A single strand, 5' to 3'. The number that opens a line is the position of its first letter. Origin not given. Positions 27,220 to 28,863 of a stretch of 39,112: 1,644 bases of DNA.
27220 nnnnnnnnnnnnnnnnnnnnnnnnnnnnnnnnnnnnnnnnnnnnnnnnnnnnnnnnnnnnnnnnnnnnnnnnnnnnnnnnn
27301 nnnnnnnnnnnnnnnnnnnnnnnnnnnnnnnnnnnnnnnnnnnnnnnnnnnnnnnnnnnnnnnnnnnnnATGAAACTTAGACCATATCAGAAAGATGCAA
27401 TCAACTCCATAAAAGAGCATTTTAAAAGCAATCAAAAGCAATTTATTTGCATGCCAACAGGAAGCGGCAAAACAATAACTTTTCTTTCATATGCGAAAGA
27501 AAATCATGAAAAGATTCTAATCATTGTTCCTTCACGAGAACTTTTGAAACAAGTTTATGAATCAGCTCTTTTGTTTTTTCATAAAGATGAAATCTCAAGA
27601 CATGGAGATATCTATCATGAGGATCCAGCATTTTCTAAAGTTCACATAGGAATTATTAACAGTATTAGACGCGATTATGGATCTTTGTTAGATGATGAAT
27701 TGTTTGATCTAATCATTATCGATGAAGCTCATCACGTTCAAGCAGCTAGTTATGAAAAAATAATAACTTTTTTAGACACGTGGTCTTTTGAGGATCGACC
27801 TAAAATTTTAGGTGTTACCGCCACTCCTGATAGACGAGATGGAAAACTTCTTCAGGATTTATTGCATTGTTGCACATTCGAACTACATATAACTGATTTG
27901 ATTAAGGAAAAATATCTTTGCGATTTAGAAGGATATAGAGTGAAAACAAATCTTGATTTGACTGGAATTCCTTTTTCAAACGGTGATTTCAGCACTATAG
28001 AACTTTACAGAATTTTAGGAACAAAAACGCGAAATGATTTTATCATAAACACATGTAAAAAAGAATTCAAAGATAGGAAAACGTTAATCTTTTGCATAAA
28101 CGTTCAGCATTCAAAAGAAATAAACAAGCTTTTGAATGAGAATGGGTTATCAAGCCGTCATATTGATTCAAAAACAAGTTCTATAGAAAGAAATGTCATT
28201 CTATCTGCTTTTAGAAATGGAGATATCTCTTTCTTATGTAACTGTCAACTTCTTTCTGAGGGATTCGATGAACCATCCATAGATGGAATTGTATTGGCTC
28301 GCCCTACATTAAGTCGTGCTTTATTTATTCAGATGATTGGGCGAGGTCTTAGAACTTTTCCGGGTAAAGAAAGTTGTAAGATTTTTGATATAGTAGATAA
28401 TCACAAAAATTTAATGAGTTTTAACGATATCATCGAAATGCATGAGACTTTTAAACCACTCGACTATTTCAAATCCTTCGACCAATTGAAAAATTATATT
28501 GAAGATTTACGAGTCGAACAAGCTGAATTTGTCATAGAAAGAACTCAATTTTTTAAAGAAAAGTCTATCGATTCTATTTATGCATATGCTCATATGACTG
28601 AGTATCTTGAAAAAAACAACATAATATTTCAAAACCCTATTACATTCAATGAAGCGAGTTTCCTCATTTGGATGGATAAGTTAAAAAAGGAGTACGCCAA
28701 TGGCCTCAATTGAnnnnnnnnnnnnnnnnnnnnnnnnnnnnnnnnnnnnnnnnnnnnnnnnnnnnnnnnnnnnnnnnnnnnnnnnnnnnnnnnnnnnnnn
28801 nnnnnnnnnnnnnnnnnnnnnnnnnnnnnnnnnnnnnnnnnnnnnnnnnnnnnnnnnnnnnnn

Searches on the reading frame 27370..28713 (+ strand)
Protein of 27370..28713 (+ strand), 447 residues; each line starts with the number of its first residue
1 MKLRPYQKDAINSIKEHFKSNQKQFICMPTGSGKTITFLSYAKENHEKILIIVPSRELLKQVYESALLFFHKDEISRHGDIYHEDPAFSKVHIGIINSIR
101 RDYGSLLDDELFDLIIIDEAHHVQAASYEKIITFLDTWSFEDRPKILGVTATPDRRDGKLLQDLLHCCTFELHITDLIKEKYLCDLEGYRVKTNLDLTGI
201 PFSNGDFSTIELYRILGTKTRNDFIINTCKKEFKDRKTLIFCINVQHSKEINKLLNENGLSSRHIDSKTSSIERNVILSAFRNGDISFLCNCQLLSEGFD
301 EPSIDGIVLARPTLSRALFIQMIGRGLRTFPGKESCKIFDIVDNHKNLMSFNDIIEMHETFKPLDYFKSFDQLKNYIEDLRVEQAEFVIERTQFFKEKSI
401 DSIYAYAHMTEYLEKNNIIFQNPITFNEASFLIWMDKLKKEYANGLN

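Call 4: search_protein_families(library=pfam, proteins=[window:27370-28713:+], max_evalue=1)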
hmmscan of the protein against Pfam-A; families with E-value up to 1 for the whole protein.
window:27370-28713:+ (447 aa): 10 families
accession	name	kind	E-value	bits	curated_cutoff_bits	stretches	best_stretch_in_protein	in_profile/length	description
PF04851.21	ResIII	-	2.8e-30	105.8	22.5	1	1-155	2-164/164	Type III restriction enzyme, res subunit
PF00270.35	DEAD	-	1.4e-17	64.4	26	1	4-155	1-162/167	DEAD/DEAH box helicase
PF00271.37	Helicase_C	-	6.8e-17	62.1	23.5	1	231-328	11-108/110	Helicase conserved C-terminal domain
PF13401.12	AAA_22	-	2e-05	25.4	27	1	27-137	11-110/130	AAA domain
PF18766.7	SWI2_SNF2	-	0.00022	21.4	26.7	1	7-153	2-155/221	SWI2/SNF2 ATPase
PF21690.3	MJ1010-like_2nd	-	0.00054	20.6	27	1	373-435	15-85/91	Uncharacterized ATP-binding protein MJ1010-like, C-terminal domain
PF19499.4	DUF6034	-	0.024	14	27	1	326-391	349-414/481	Family of unknown function (DUF6034)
PF21090.3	P-loop_SecA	-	0.042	13.9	27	1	220-288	17-86/205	SecA P-loop domain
PF13307.12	Helicase_C_2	-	0.062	13.8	25.3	0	234-300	8-79/170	Helicase C-terminal domain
PF07652.20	Flavi_DEAD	-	0.076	13.4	21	1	22-153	5-136/148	Flavivirus DEAD domain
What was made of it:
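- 27370..28713 (+): SF2 helicase/translocase, 447 aa, with a RadD-like motor core (residues 1-349) and a family-specific C-terminal ~100 aa. Pfam ResIII 2.8e-30, DEAD, Helicase_C (call 4).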

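Call 5: search_protein_families(library=phrogs, proteins=[window:27370-28713:+], max_evalue=0.01)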
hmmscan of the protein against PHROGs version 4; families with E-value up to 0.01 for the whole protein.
window:27370-28713:+ (447 aa): 12 families
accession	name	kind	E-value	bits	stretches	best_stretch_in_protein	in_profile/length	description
phrog_16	-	DNA, RNA and nucleotide metabolism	1.6e-88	299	1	1-363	271-624/986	DNA helicase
phrog_9690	-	DNA, RNA and nucleotide metabolism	1.7e-22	80.8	1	113-347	42-276/306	DNA helicase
phrog_16694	-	unknown function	2.7e-21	76.3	2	224-354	544-687/1010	-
phrog_62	-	DNA, RNA and nucleotide metabolism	6.2e-19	68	1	1-153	695-849/1881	DNA helicase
phrog_6819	-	DNA, RNA and nucleotide metabolism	6.1e-08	32.5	1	2-124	20-147/645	Holliday junction branch migration helicase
phrog_27849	-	unknown function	6.9e-08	32.1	1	222-333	433-549/664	-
phrog_16259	-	DNA, RNA and nucleotide metabolism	2.8e-07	31.1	1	2-129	117-242/330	DNA helicase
phrog_3830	-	unknown function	7.2e-07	28.8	1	3-153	267-436/1032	-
phrog_2488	-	DNA, RNA and nucleotide metabolism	1.1e-06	28.8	1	2-65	18-90/579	DNA helicase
phrog_17901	-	DNA, RNA and nucleotide metabolism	0.00016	23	1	284-362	10-89/109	DNA helicase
phrog_2467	-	unknown function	0.00017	21.7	1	30-65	17-53/502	-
phrog_2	-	head and packaging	0.0098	15.6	0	3-142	266-392/807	terminase large subunit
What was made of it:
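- Checked: Helicase ORF 27370-28713 (+), 447 aa: ResIII, DEAD and Helicase_C domains; phrog_16 E 1.6e-88 (calls 4, 5).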

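Call 53: search_solved_structures(query=window:27370-28710:+, max_evalue=0.001)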
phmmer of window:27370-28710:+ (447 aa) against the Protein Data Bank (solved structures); distinct sequences matched with E-value up to 0.001: 39.
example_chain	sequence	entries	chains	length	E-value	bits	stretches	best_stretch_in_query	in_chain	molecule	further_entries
6jde_B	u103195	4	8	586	5e-35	124.5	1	3-348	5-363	Putative DNA repair helicase RadD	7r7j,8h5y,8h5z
7clg_A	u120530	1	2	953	3.3e-26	95.4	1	7-348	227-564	Putative helicase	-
3h1t_A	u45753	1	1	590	6.1e-17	64.9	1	4-330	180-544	Type I site-specific restriction-modification system, R (Restriction) subunit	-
6p66_A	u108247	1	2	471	6e-16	61.6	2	3-184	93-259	DNA repair protein RAD25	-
2fwr_A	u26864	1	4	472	6e-16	61.6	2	3-184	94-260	DNA repair protein RAD25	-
6p4f_A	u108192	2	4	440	1.8e-11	46.8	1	2-160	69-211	DNA-dependent ATPase XPBII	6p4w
5tnu_A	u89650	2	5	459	2.2e-11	46.6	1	2-160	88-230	DNA-dependent ATPase XPBII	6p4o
5ffj_A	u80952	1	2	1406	3.8e-10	42.5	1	259-336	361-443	Endonuclease and methylase LlaGI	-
2oca_A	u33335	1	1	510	5.7e-10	41.9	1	6-344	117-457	ATP-dependent DNA helicase uvsW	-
4xqk_A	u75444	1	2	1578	9.3e-10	41.2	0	259-336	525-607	LlaBIII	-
1wp9_A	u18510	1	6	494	2.8e-09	39.6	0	258-333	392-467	ATP-dependent RNA helicase, putative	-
2d7d_A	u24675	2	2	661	7.3e-07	31.7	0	234-333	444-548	UvrABC system protein B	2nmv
3v4r_A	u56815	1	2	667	7.5e-07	31.6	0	234-333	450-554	UvrABC system protein B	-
2fz4_A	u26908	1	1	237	1.9e-06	30.3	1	3-159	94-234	DNA repair protein RAD25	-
6o8h_A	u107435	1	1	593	2.4e-06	30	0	218-332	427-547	UvrABC system protein B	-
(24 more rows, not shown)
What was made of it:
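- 27370..28713 (+): PDB RadD 6jde E 5e-35 over residues 3-348 (call 53).
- Closest known: RadD. Same: The two RecA-like motor domains align over residues 3-348, E 5e-35 (call 53).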

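Call 54: search_protein_families(library=padloc, proteins=[window:27370-28710:+], max_evalue=0.01)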
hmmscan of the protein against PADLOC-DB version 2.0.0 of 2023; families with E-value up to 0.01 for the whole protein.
window:27370-28710:+ (447 aa): 33 families (the best 25 are shown)
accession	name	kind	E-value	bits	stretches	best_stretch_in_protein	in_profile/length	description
PDLC02707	PbeA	-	1.6e-33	114.2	2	227-342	514-630/672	PbeA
PDLC03659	mREase_IV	-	1.1e-30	104.3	1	5-353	221-577/945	Type IV methyl-directed restriction enzyme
PDLC03658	mREase_IV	-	2.7e-27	92.9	1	7-348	227-564/953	Type IV methyl-directed restriction enzyme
PDLC02704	PbeA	-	1.4e-25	87.9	2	232-343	527-645/682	PbeA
PDLC02706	PbeA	-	2.3e-18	64.2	2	270-342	600-672/722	PbeA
PDLC03047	REase_I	-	1.4e-16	57.5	2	4-158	345-496/1107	Type I restriction enzyme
PDLC03597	REase_MTase_IIG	-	2.9e-14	49.6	2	2-63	167-234/1646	Type IIG restriction enzyme-methyltransferase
PDLC01439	typeIV_DinG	-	6e-14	49.6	1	4-68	17-81/575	CAS-IV-A; associated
PDLC02705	PbeA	-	3e-12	43.5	1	210-342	501-633/691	PbeA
PDLC03049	REase_I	-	4.6e-11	39.4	1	4-353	169-547/807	Type I restriction enzyme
PDLC03042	REase_I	-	7.4e-10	34.8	1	289-352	790-855/1170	Type I restriction enzyme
PDLC03051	REase_MTase_I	-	1e-09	34.1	2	2-62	177-243/1591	Type I restriction enzyme-methyltransferase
PDLC00938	Cas3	-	3.2e-09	34.5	2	26-80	4-63/358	CRISPR-associated helicase Cas3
PDLC02703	PbeA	-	3.8e-08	30.4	1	237-343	511-612/626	PbeA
PDLC01252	Cas3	-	7.4e-08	30.2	1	26-75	4-58/324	CAS-I; effector_G3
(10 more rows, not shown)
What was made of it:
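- The helicase core resembles helicases of restriction and defence systems: PbeA 1.6e-33, type IV REase 1e-30, type I R subunit (calls 53, 54).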

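Call 55: search_protein_families(library=ncbifam, proteins=[window:27370-28710:+], max_evalue=0.01)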
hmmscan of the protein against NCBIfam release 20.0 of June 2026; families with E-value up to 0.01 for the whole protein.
window:27370-28710:+ (447 aa): 32 families (the best 25 are shown)
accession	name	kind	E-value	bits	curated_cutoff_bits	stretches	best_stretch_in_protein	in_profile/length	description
NF053632.1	heli_RadD_YejH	equivalog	8.7e-53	179.5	720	1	1-349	1-362/573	DNA repair helicase RadD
TIGR04095.1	dnd_restrict_1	equivalog_domain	2.3e-23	83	600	2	235-343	278-397/451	DNA phosphorothioation system restriction enzyme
NF046051.1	restrict_EcoAI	equivalog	3.5e-22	78.6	550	1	2-353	157-537/768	EcoAI/FtnUII family type I restriction enzme subunit R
NF008521.0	PRK11448.1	equivalog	3e-21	75.2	729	2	233-354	696-827/1123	type I restriction-modification system endonuclease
NF003673.1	PRK05298.1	equivalog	2.2e-16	59.3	743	2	223-333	430-546/653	excinuclease ABC subunit UvrB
TIGR00631.1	uvrb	equivalog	5.3e-14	51.4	750.1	2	225-335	433-548/658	excinuclease ABC subunit UvrB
NF045503.1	repair_heli_XPB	equivalog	1.8e-13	49.9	610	1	2-345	183-524/548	DNA repair helicase XPB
NF010337.0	PRK13766.1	equivalog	1e-11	43.8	610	2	4-159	18-179/781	Hef nuclease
NF008744.0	PRK11776.1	equivalog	4.4e-09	35.4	524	1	223-331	230-338/460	ATP-dependent RNA helicase DbpA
TIGR01587.1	cas3_core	equivalog_domain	1.2e-08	34.5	102.45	1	26-80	4-63/358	CRISPR-associated helicase Cas3'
NF008394.0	PRK11192.1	equivalog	2.7e-07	29.8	507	1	231-345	243-354/441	ATP-dependent RNA helicase SrmB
TIGR03158.1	cas3_cyano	exception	4.5e-06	26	69.1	1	110-209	144-253/357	type I-D CRISPR-associated helicase Cas3'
TIGR00614.1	recQ_fam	subfamily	4.8e-06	25.6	219.8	0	215-329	204-320/470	RecQ family ATP-dependent DNA helicase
TIGR01389.1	recQ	equivalog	7.3e-06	24.7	640.2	0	213-343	203-332/591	DNA helicase RecQ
TIGR01407.1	dinG_rel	hypoth_equivalog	1.3e-05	23.6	547.7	1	3-65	246-311/889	putative DnaQ family exonuclease/DinG family helicase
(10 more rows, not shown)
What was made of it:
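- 27370..28713 (+): NCBIfam RadD 179.5 bits against a cut-off of 720, matching profile positions 1-362 of 573 (call 55).
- Closest known: RadD. Same: It is the best NCBIfam match (call 55).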

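Call 75: find_homologous_proteins(query=window:27370-28710:+, max_evalue=1e-20)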
Query window:27370-28710:+ (447 aa): 3303 proteins with E <= 1e-20 among 8000 candidates; the best 120 are listed.
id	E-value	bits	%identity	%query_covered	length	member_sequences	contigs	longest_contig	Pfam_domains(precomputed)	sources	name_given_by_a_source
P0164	9.2e-161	554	57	100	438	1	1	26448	PF00270.36,PF00271.38,PF04851.22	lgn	-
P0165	8.5e-159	547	57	100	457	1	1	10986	PF00270.36,PF18766.8,PF00271.38,PF04851.22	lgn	-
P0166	1.1e-158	547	57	99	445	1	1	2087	PF00270.36,PF18766.8,PF00271.38,PF04851.22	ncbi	-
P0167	2.0e-158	546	58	100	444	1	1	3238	PF00270.36,PF00271.38,PF04851.22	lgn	-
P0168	2.6e-156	539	57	100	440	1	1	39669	PF00270.36,PF18766.8,PF00271.38,PF04851.22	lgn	-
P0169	4.0e-156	538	56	100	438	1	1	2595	PF00270.36,PF18766.8,PF00271.38,PF04851.22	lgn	-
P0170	8.0e-156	537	58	100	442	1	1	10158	PF00270.36,PF18766.8,PF00271.38,PF04851.22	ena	-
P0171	5.1e-155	535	56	100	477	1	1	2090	PF00270.36,PF00271.38,PF04851.22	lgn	-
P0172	5.7e-153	528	55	100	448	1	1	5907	PF00270.36,PF00271.38,PF04851.22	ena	-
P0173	1.6e-152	527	56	99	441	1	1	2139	PF00270.36,PF18766.8,PF00271.38,PF04851.22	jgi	jgi:ATP-dependent helicase IRC3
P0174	4.2e-152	525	56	100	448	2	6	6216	PF00270.36,PF00271.38,PF04851.22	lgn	-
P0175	7.3e-152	524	58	99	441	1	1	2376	PF00270.36,PF18766.8,PF00271.38,PF04851.22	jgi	-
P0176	1.1e-151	524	57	99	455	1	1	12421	PF00270.36,PF00271.38,PF04851.22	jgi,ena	-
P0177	2.6e-151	523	57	99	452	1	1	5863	PF00270.36,PF18766.8,PF00271.38,PF04851.22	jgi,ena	-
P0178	2.7e-151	523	55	99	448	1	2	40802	PF00270.36,PF18766.8,PF00271.38,PF04851.22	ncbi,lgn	-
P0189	7.7e-149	514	55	100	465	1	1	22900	PF00270.36,PF00271.38,PF04851.22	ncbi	-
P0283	1.8e-127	444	48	100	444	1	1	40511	PF00270.36,PF18766.8,PF00271.38,PF04851.22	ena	-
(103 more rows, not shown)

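Call 77: find_encoding_contigs(protein=P0178, flank=10000, max_places=1)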
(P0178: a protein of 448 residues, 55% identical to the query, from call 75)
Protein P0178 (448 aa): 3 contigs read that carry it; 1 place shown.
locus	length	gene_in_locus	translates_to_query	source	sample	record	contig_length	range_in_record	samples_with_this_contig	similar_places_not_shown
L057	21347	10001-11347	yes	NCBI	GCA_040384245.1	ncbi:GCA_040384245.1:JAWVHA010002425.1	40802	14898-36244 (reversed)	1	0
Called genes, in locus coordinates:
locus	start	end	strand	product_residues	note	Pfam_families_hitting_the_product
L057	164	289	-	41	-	-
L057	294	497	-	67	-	-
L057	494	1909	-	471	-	PF00772:DnaB, PF03796:DnaB_C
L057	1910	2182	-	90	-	-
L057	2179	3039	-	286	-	PF13730:HTH_36 (weak), PF13412:HTH_24 (weak)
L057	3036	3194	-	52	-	-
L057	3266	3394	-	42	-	-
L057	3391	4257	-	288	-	PF09588:YqaJ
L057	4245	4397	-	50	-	-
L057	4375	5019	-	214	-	PF04404:ERF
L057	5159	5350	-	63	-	-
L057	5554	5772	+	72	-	-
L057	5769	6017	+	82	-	-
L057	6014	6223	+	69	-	-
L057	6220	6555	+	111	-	-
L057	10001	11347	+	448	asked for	PF00270:DEAD, PF04851:ResIII, PF18766:SWI2_SNF2 (weak), PF00271:Helicase_C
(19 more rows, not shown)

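Call 78: find_encoding_contigs(protein=P0283, flank=10000, max_places=1)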
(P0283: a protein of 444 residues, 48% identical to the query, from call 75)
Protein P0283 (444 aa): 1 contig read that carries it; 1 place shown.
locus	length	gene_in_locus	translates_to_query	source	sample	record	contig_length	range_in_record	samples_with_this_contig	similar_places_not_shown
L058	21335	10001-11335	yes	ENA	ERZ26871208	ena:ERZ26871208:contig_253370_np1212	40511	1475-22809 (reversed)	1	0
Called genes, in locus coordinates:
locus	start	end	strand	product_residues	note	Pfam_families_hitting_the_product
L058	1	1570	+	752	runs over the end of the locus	-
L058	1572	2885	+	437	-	-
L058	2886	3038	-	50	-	-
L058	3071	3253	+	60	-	PF20106:DUF6496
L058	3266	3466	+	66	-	-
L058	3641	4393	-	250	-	PF03837:RecT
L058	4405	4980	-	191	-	-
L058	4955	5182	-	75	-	-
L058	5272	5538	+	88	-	PF15943:YdaS_toxin (weak)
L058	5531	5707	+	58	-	-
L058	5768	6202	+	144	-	-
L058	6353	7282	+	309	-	-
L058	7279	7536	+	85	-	-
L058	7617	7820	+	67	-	-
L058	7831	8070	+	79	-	-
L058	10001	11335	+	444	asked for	PF00270:DEAD, PF04851:ResIII, PF18766:SWI2_SNF2 (weak), PF00271:Helicase_C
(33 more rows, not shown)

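Call 79: find_encoding_contigs(protein=P0189, flank=10000, max_places=1)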
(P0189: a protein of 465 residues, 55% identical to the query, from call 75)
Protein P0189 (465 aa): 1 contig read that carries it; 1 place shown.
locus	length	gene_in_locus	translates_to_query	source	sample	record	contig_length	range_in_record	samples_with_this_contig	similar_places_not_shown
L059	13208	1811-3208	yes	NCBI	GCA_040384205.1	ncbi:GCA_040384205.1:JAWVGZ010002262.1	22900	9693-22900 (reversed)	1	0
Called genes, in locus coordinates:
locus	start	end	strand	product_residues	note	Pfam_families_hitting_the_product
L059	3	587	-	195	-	?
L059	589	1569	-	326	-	-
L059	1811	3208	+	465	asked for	PF00270:DEAD, PF04851:ResIII, PF00271:Helicase_C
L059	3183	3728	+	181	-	-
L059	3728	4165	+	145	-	PF04448:DUF551 (faint)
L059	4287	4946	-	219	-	-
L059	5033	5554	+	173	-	-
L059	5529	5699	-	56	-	-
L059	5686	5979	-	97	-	-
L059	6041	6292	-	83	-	-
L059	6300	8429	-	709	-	PF16510:P22_portal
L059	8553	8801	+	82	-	-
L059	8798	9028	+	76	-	-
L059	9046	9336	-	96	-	PF04545:Sigma70_r4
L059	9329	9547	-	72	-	-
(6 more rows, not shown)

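Call 92: find_related_loci(query=window:27370-28710:+, collection=viral_contigs, flank=3000)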
Query window:27370-28710:+ (447 aa) in viral_contigs; peptide patterns used: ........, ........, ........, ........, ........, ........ (x = any residue, [..] = any of these).
3 stretches matched a pattern, but none encodes a relative of the query by tblastn (E <= 1e-3).
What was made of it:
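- Tried and rejected: The single-protein helicase scan found nothing (call 92).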
